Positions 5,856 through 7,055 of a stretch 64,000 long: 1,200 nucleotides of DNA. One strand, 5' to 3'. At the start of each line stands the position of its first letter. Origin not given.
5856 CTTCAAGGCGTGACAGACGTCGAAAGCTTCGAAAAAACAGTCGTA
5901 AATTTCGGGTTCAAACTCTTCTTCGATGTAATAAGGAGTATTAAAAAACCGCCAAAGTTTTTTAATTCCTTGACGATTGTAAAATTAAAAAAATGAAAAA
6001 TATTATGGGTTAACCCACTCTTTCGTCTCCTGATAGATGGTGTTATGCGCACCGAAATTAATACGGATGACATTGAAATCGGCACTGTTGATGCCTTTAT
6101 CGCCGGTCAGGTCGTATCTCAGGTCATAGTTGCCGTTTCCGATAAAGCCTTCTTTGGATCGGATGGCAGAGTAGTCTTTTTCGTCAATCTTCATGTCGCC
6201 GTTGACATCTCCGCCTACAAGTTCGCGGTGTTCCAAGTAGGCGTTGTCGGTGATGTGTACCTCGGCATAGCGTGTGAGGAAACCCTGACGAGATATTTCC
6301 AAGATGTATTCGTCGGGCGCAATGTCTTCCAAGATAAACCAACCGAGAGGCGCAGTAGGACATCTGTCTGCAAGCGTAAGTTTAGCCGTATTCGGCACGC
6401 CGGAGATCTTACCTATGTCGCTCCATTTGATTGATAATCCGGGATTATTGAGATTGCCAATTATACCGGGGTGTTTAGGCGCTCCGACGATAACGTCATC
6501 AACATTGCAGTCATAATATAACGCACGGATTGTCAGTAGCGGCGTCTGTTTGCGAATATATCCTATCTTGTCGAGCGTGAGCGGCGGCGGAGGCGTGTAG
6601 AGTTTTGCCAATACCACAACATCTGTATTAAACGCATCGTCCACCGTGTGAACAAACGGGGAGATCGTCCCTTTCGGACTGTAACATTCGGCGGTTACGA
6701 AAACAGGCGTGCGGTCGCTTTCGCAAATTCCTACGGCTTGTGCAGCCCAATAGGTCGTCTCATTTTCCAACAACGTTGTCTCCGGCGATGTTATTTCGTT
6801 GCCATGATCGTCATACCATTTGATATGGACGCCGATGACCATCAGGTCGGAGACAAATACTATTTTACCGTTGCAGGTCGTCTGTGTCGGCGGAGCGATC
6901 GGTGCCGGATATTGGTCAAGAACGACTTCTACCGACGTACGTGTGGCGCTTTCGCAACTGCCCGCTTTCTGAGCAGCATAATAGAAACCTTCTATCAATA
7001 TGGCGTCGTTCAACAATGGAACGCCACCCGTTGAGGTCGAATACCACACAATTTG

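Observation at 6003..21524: A 15.5-kb gene encodes a ~5,170-aa adhesin that ends in a dockerin-like module instead of a T9SS sorting domain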

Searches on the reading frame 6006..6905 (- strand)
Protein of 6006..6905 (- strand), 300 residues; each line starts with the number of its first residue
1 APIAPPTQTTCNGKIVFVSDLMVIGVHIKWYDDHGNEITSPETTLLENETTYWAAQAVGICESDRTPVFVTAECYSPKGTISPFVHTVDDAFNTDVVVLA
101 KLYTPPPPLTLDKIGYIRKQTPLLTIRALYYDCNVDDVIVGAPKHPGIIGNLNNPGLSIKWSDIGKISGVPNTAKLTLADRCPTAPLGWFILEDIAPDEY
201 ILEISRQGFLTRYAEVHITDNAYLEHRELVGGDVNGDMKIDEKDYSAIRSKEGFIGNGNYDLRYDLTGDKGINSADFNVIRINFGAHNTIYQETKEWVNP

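Call 4: search_protein_families(library=pfam, proteins=[window:6006-6905:-], max_evalue=0.01)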
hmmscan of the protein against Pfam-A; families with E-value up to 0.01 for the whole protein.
window:6006-6905:- (300 aa): 1 family
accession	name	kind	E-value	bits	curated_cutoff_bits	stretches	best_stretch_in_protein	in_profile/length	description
PF00404.24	Dockerin_1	-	0.00052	20.6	22.9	1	232-280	2-52/57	Dockerin type I domain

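Call 5: search_protein_families(library=ncbifam, proteins=[window:6006-6905:-], max_evalue=0.01)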
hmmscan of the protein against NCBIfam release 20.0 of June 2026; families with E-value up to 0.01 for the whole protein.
window:6006-6905:- (300 aa): 0 families
